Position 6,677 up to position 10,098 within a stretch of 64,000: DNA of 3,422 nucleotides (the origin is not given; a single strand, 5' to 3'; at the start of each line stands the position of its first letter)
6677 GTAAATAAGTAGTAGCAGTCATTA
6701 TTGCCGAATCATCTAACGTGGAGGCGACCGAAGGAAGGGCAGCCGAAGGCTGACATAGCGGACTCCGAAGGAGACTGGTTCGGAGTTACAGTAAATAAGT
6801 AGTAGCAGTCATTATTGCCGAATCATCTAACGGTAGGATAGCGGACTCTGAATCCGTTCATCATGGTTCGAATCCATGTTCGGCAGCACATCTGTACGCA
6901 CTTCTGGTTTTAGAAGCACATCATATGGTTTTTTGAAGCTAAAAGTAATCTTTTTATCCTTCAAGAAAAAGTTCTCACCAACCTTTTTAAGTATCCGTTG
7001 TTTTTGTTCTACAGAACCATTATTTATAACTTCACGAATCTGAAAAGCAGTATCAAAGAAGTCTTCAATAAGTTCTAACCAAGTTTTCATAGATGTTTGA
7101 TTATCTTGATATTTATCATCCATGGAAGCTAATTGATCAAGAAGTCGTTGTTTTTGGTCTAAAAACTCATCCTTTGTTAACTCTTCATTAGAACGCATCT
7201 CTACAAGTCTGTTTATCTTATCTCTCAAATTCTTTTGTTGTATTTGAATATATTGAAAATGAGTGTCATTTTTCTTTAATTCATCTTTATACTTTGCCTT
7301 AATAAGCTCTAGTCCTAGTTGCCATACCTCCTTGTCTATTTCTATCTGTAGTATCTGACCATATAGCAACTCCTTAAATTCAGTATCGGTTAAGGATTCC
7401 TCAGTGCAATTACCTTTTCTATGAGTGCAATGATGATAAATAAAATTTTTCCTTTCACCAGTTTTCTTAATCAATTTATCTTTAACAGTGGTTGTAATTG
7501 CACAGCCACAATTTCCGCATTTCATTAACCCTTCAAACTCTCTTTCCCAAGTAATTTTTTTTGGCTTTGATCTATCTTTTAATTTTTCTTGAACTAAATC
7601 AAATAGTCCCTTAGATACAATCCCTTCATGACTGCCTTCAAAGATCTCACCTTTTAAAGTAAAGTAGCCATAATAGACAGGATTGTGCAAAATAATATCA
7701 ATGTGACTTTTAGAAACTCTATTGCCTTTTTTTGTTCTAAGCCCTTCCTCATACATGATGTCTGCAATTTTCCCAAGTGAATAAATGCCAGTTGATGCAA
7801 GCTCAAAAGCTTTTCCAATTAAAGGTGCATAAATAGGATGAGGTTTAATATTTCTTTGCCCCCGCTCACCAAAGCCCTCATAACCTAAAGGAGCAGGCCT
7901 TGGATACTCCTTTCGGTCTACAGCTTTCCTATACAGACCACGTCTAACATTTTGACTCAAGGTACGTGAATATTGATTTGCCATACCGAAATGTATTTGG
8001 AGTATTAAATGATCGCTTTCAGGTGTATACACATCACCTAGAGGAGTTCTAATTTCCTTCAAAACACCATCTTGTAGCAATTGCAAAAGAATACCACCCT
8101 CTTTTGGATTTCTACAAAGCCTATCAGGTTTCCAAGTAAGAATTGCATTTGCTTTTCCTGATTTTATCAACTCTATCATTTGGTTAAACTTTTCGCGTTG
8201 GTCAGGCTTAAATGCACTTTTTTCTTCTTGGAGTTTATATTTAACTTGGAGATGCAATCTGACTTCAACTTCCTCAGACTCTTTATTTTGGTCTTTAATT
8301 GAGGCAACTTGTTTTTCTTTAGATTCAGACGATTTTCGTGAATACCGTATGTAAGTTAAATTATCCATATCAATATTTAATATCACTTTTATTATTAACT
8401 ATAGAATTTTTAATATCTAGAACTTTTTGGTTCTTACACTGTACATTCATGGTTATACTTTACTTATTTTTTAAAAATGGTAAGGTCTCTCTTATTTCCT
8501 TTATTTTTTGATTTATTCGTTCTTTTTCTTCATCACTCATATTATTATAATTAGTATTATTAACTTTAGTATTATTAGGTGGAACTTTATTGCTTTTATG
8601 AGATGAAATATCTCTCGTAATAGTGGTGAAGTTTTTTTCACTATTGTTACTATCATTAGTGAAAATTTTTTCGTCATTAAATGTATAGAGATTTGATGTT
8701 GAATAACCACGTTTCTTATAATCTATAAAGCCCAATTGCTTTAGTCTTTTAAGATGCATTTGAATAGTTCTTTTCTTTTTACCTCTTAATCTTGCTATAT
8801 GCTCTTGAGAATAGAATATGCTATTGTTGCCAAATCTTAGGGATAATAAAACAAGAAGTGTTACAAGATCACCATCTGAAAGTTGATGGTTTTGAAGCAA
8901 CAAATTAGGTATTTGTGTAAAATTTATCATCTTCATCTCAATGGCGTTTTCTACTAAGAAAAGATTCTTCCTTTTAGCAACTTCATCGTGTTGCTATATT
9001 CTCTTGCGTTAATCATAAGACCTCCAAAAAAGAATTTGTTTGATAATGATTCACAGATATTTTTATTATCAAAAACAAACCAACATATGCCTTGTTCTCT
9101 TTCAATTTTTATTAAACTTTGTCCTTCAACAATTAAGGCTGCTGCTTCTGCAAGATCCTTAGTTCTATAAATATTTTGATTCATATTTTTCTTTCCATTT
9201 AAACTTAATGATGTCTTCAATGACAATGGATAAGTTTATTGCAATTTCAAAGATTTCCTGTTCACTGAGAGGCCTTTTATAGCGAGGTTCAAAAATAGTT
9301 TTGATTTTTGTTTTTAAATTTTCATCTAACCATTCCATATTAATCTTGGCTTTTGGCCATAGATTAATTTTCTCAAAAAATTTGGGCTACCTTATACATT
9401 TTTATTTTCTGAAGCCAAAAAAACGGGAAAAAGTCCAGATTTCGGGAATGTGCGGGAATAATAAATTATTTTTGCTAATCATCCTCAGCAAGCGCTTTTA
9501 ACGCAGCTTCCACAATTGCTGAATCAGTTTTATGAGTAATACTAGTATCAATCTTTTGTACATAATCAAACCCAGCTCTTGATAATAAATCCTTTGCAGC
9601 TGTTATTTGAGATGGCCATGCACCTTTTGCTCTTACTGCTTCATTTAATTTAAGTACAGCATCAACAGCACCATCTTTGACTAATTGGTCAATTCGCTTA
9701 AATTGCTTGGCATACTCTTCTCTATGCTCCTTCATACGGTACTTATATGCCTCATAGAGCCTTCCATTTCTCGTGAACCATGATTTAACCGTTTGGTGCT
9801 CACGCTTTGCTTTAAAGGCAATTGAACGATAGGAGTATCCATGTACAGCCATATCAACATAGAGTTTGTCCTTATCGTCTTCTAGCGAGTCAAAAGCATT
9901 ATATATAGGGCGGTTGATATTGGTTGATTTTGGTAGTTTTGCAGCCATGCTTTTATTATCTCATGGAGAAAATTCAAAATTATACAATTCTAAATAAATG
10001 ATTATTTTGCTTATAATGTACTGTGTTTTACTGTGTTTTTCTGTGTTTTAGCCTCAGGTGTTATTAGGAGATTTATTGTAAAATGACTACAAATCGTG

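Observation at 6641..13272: tRNA-Gln-associated integrative island: serine recombinase, HTH/DUF5659/TerS-like genes, FtsK-like ATPase and a defence module, but no virion genes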

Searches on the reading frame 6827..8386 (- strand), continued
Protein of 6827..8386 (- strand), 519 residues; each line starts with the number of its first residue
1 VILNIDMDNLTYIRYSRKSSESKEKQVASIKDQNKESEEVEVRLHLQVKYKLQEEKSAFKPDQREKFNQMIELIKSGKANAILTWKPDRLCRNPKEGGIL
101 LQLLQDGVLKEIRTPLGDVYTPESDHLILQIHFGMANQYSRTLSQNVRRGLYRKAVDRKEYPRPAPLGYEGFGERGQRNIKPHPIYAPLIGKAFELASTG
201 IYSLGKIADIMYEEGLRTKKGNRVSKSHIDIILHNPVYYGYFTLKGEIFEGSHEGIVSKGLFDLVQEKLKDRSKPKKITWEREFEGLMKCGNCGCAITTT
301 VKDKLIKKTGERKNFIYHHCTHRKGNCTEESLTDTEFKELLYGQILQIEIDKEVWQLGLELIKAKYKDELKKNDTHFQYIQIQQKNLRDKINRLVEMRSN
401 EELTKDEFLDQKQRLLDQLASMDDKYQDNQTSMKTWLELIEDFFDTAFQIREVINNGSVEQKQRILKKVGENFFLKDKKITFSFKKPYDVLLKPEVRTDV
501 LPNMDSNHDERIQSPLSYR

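Call 52: search_protein_families(library=padloc, alignment_id=A3, max_evalue=1e-8)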
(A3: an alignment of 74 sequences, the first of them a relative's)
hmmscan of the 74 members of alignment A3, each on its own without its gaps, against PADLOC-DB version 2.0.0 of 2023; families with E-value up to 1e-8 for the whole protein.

A. member 1, L006:1277-1783:- (168 aa): 0 families

B. families by the number of members that match (of 74 scanned): 115 families (the first 25 are shown)
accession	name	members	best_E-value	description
PDLC02926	HTH_VI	2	5e-15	-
PDLC03272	MTase_II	1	1.4e-113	Type II methyltransferase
PDLC03479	REase_II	1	5.5e-109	Type II restriction enzyme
PDLC03361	MTase_II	1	2.1e-79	Type II methyltransferase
PDLC02653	DrmMII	1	1.2e-74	DrmMII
PDLC02952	RT_VI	1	2e-71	-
PDLC04508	PDC-M19B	1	5.8e-68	-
PDLC03378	MTase_II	1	3.2e-62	Type II methyltransferase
PDLC03217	MTase_II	1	1.8e-56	Type II methyltransferase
PDLC03716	oMTase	1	2e-54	orphan methyltransferase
PDLC03242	MTase_II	1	4.5e-52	Type II methyltransferase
PDLC02941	RT_II-A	1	9.2e-52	-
PDLC02942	RT_III-A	1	2e-51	-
PDLC02946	RT_III-A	1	1.9e-50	-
PDLC03234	MTase_II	1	7.6e-49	Type II methyltransferase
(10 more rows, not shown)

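Call 67: find_encoding_contigs(protein=P0101, flank=5000, max_places=3)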
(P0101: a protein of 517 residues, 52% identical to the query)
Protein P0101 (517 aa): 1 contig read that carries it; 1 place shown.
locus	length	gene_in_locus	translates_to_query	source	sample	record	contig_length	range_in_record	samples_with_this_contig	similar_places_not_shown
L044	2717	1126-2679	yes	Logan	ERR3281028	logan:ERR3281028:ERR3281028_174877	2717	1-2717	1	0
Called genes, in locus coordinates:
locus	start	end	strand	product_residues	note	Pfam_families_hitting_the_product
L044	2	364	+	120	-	?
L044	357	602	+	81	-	-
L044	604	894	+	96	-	-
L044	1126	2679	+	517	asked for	PF00239:Resolvase, PF07508:Recombinase, PF09851:SHOCT (weak)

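Call 74: search_protein_families(library=ncbifam, max_evalue=0.01, proteins=[window:6827-8386:-])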
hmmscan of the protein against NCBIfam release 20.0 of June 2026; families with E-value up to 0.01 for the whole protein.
window:6827-8386:- (519 aa): 6 families
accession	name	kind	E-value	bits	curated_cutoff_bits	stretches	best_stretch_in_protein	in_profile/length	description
NF041201.1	recomb_XisF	equivalog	2.5e-20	72.9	375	1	62-447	44-439/465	fdxN element excision recombinase XisF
NF047343.1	SCCmet_CcrB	equivalog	9.8e-19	67.4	900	1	14-432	11-450/542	cassette chromosome recombinase CcrB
NF047347.1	SCCmet_CcrC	equivalog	1.2e-14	53.7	900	2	249-436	263-459/558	cassette chromosome recombinase CcrC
NF047344.1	SCCmet_CcrA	equivalog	8.1e-14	51.6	700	1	11-430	6-394/442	cassette chromosome recombinase CcrA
NF049883.1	resolv_YneB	equivalog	4.1e-12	46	175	1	13-159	3-146/211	YneB family resolvase-like protein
NF033518.0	transpos_IS607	equivalog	0.0041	16.7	110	1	11-92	55-132/187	IS607 family transposase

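Call 91: predict_structure(alignment_id=A4)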
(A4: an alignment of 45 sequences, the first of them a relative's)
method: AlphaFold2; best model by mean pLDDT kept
length: 517 residues; sequences in the alignment: 45
mean_pLDDT: 80.2   pTM: 0.45
mean pLDDT of the five models: 80.2, 78.3, 76.9, 76.1, 72.6
residues with pLDDT >= 90: 176; 70-90: 249; 50-70: 51; < 50: 41
segments of 3 or more residues with pLDDT < 50: 127-131, 266-273, 492-517
pLDDT, mean of each block of 10 residues (from residue 1): 83 74 86 91 91 85 93 90 81 88 89 78 51 66 86 91 85 93 95 82 95 93 95 93 94 93 57 61 83 80 82 77 86 80 68 75 84 92 93 90 93 91 81 72 74 79 80 76 62 37 33 31
secondary structure, 60 per line:
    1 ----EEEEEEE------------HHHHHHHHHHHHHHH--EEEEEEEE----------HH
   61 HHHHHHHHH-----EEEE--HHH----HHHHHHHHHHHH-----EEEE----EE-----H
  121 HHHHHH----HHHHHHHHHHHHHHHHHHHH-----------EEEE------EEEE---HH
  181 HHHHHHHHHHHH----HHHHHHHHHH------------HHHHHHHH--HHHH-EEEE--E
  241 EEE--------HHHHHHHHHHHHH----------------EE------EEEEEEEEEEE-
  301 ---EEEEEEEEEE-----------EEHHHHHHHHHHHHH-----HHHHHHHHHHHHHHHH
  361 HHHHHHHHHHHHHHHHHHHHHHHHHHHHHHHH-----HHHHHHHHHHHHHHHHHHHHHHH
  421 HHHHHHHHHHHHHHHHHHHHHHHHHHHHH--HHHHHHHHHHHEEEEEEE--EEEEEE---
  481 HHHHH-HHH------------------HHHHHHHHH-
elements in order: E5-11 H24-38 E41-48 H59-69 E75-78 H88-99 E105-108 H120-126 H131-150 E162-165 E172-175 H179-192 H197-206 H219-226 H229-232 E234-237 E240-243 H252-264 E289-299 E304-313 H327-339 H345-392 H398-449 H452-462 E463-469 E472-477 H481-485 H508-516
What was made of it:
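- AlphaFold2 gave no confident structure for the displaced tail: pLDDT 31-37 (call 91).
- Tried and rejected: The body is good (mean pLDDT 80), but the displaced tail is unstructured or low-confidence (call 91).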

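Call 94: search_solved_structures(query=window:6827-8386:-, max_evalue=0.001)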
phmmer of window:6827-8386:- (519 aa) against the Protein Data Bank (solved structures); distinct sequences matched with E-value up to 0.001: 0.

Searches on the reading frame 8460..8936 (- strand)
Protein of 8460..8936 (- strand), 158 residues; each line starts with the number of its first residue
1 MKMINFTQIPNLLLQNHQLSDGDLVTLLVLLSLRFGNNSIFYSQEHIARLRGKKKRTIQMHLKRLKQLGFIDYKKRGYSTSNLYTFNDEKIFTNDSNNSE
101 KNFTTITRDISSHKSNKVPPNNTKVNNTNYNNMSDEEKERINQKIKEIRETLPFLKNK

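Call 7: search_protein_families(library=pfam, max_evalue=0.01, proteins=[window:8460-8936:-])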
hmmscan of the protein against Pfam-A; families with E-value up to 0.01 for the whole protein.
window:8460-8936:- (158 aa): 4 families
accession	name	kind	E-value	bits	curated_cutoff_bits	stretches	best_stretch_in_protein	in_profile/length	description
PF13730.12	HTH_36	-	1.8e-08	34.5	25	1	18-71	2-55/55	Helix-turn-helix domain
PF14493.12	HTH_40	-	0.0028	18.3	27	0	43-75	14-47/89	Helix-turn-helix domain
PF05397.17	Med15_fungi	-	0.0033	18.1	25.2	1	122-152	16-46/112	Mediator complex subunit 15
PF18714.6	PI-TkoII_IV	-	0.0043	17.2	25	1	45-83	50-88/150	DNA polymerase II intein Domain IV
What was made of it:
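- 8460..8936 (-): HTH_36 / DnaD-like protein, a candidate replication-initiation or regulatory protein of the core module. Pfam HTH_36, E = 1.8e-8 (call 7).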

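Call 10: search_protein_families(library=padloc, max_evalue=0.01, proteins=[window:8460-8936:-])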
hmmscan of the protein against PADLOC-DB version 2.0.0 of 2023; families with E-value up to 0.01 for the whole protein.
window:8460-8936:- (158 aa): 20 families
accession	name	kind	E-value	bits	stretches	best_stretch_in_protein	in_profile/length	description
PDLC01044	Csa3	-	7.1e-05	20.8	1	42-82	150-188/194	Type I-A associated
PDLC01438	Csa3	-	9.7e-05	20.5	1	18-130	144-244/305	"CAS-I,CAS-II,CAS-III,CAS-IV,CAS-V,CAS-VI; associated_signaling"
PDLC01268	CasR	-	0.00027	19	1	34-83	134-179/179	"CAS-I,CAS-II,CAS-III,CAS-IV,CAS-V,CAS-VI; associated_signaling"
PDLC01720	Csa3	-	0.00036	19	1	48-124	50-94/118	Csa3_1_CAS-I-II-III-IV-V-VI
PDLC04861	PDC-S05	-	0.00057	17.8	1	31-64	19-52/83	-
PDLC01879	CARF3--CARF_TM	-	0.00076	17.2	1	42-81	171-210/222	-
PDLC01434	CasR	-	0.0013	16.6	1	44-78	144-178/191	"CAS-I,CAS-II,CAS-III,CAS-IV,CAS-V,CAS-VI; associated_signaling"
PDLC04852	PDC-S05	-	0.0014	15.6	1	31-67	25-61/346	-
PDLC04876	PDC-S05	-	0.0015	16.3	0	31-65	22-56/174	-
PDLC04854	PDC-S05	-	0.0022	15.7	1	31-64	18-51/212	-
PDLC04881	PDC-S05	-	0.0026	15.7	1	31-64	19-52/82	-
PDLC04867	PDC-S05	-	0.0028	16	0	32-68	21-57/93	-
PDLC04884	PDC-S05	-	0.0036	15.3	1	31-63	17-49/85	-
PDLC04873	PDC-S05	-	0.0046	15.4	0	31-73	16-58/116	-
PDLC02182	Drt5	-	0.0049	14.3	1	68-148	77-154/370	-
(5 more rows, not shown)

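Call 11: search_protein_families(library=phrogs, max_evalue=0.01, proteins=[window:8460-8936:-])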
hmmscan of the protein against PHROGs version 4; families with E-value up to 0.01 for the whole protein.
window:8460-8936:- (158 aa): 16 families
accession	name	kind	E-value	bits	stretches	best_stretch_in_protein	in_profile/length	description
phrog_270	-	DNA, RNA and nucleotide metabolism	3.9e-13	50.5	1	4-138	30-155/383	replication initiation protein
phrog_186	-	DNA, RNA and nucleotide metabolism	2.4e-12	48.2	1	1-148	17-173/308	DnaD-like helicase loader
phrog_428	-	DNA, RNA and nucleotide metabolism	2e-11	44.7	1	2-150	86-239/455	replication initiation protein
phrog_678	-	DNA, RNA and nucleotide metabolism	1.7e-08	35.5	1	6-142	32-196/346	replication initiation O-like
phrog_391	-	DNA, RNA and nucleotide metabolism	3.5e-08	34.4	1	26-145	22-151/298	replication initiation O-like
phrog_1835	-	DNA, RNA and nucleotide metabolism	1.2e-07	32.4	1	41-148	67-178/301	HTH DNA binding protein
phrog_345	-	DNA, RNA and nucleotide metabolism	7.6e-06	26.8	1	23-139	44-187/297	replication initiation O-like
phrog_7882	-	DNA, RNA and nucleotide metabolism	8.7e-06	26.4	1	5-155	16-208/314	DnaD-like helicase loader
phrog_4221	-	DNA, RNA and nucleotide metabolism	1.1e-05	25.9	1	4-129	11-133/325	replication initiation protein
phrog_8102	-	DNA, RNA and nucleotide metabolism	2.1e-05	24.8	1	8-97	21-119/337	replication initiation protein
phrog_1456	-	DNA, RNA and nucleotide metabolism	0.00016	21.8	1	5-136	12-142/365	DNA binding protein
phrog_1032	-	DNA, RNA and nucleotide metabolism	0.00017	22.7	1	43-146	39-142/281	replication initiation protein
phrog_11233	-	DNA, RNA and nucleotide metabolism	0.00031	21.2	1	55-148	62-161/297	replication initiation protein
phrog_7498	-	DNA, RNA and nucleotide metabolism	0.00058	20.1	1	43-147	58-165/296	DnaD-like helicase loader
phrog_8453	-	unknown function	0.0043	18.4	0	6-95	11-112/118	-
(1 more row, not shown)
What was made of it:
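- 8460..8936 (-): PHROG replication initiator or DnaD-like families, E = 4e-13 (call 11).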

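Call 74: search_protein_families(library=ncbifam, max_evalue=0.01, proteins=[window:8460-8936:-])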
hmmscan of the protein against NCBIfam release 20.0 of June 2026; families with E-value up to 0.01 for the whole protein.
window:8460-8936:- (158 aa): 0 families

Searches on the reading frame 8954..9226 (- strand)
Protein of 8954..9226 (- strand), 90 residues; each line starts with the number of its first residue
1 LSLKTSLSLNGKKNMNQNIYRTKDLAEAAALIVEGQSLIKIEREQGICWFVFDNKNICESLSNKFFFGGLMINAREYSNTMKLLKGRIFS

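Call 7: search_protein_families(library=pfam, max_evalue=0.01, proteins=[window:8954-9226:-])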
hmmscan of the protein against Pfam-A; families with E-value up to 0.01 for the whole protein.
window:8954-9226:- (90 aa): 1 family
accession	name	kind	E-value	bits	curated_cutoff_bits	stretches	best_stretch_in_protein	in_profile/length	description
PF18903.5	DUF5659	-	0.00014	22.1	23.6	1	18-89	2-74/75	Domain of unknown function (DUF5659)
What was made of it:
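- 8954..9226 (-): DUF5659 protein of the conserved core module. Function unknown; a candidate directionality factor or regulator. Pfam DUF5659, E = 1.4e-4 (call 7).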

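Call 10: search_protein_families(library=padloc, max_evalue=0.01, proteins=[window:8954-9226:-])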
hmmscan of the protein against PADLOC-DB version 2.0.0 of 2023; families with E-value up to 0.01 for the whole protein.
window:8954-9226:- (90 aa): 1 family
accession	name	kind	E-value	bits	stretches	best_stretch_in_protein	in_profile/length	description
PDLC03936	RmrT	-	0.004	14.7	1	8-57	53-101/233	-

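Call 11: search_protein_families(library=phrogs, max_evalue=0.01, proteins=[window:8954-9226:-])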
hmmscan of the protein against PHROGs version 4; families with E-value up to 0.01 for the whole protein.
window:8954-9226:- (90 aa): 0 families

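Call 74: search_protein_families(library=ncbifam, max_evalue=0.01, proteins=[window:8954-9226:-])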
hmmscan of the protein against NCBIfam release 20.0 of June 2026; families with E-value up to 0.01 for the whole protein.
window:8954-9226:- (90 aa): 0 families

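Call 93: search_solved_structures(query=window:8954-9226:-, max_evalue=5)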
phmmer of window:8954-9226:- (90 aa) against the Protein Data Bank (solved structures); distinct sequences matched with E-value up to 5: 1.
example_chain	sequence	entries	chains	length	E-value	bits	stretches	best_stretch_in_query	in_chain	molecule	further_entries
8r7j_A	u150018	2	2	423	1.4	12.1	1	10-63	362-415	Germinal-center associated nuclear protein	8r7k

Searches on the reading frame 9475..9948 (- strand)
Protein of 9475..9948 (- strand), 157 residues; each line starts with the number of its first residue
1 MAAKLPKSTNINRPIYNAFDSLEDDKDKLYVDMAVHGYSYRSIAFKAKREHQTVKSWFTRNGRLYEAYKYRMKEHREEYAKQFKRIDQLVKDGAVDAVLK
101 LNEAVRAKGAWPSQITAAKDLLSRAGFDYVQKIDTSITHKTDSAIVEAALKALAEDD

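Call 7: search_protein_families(library=pfam, max_evalue=0.01, proteins=[window:9475-9948:-])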
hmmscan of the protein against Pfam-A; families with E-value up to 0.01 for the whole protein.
window:9475-9948:- (157 aa): 0 families

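Call 10: search_protein_families(library=padloc, max_evalue=0.01, proteins=[window:9475-9948:-])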
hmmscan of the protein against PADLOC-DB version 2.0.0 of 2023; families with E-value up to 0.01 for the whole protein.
window:9475-9948:- (157 aa): 0 families

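Call 11: search_protein_families(library=phrogs, max_evalue=0.01, proteins=[window:9475-9948:-])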
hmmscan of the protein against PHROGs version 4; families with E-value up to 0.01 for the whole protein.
window:9475-9948:- (157 aa): 5 families
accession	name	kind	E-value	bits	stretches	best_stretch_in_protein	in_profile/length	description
phrog_323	-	transcription regulation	0.00018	22.1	1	22-82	149-211/319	transcriptional regulator, D5-like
phrog_2538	-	head and packaging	0.0055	17.8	1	75-146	44-114/129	terminase small subunit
phrog_432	-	other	0.0059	17.4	1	10-98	37-121/148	Hsp20 heat shock protein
phrog_30937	-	unknown function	0.006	17.6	0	31-60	31-60/62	-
phrog_1740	-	transcription regulation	0.0086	15.6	0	9-60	156-207/567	RNA polymerase sigma factor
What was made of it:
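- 9475..9948 (-): 157-aa HTH protein. It is specific to this element, and the TerS assignment is not supported. Only weak PHROG hits, E = 1.8e-4 to 5.5e-3 (call 11).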

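Call 74: search_protein_families(library=ncbifam, max_evalue=0.01, proteins=[window:9475-9948:-])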
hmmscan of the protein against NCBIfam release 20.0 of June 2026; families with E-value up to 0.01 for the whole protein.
window:9475-9948:- (157 aa): 0 families
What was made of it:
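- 9475..9948 (-): No Pfam or NCBIfam hit (calls 7, 74).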

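Call 92: search_solved_structures(query=window:9475-9948:-, max_evalue=5)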
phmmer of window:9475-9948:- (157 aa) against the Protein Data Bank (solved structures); distinct sequences matched with E-value up to 5: 19.
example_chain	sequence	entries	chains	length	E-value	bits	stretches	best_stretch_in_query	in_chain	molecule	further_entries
5i9g_C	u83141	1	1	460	3.8e-15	59.4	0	86-123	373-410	pentatricopeptide repeat protein dPPR-U8C2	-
5i9d_A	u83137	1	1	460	1.3e-14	57.7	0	85-123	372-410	pentatricopeptide repeat protein dPPR-U8A2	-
5i9h_A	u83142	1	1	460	3.3e-14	56.4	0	86-123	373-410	pentatricopeptide repeat protein dPPR-U8G2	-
5i9f_A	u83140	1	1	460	5.7e-14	55.6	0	86-123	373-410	pentatricopeptide repeat protein dPPR-U10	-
6een_D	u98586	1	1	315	3.5e-12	49.8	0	58-116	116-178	Designer Pentatricopeptide Protein dPPR10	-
6een_C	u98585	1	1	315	3.4e-10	43.4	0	60-118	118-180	Designer Pentatricopeptide Protein dPPR10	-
6een_A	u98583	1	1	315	3.7e-09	40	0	59-118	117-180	Designer Pentatricopeptide Protein dPPR10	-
5iww_D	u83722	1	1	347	1.5e-08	38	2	33-121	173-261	PLS9-PPR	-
6een_B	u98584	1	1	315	2e-08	37.6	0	58-117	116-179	Designer Pentatricopeptide Protein dPPR10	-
4wsl_A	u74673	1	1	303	6.6e-07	32.7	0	60-116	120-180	Pentatricopeptide repeat protein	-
4wn4_A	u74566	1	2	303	6.9e-05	26.2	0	60-116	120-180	Pentatricopeptide repeat protein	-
4pjr_A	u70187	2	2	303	0.0002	24.6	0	56-116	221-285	Pentatricopeptide repeat protein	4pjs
4pjq_A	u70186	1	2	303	0.00025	24.4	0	58-117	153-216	Pentatricopeptide repeat protein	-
4ozs_A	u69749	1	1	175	0.00033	23.9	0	57-117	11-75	Alpha solenoid protein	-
9t1s_M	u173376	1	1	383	0.48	13.7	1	89-127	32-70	formate dehydrogenase (coenzyme F420)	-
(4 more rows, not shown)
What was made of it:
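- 9475..9948 (-): PDB terminase hit, E = 0.95 (call 92).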
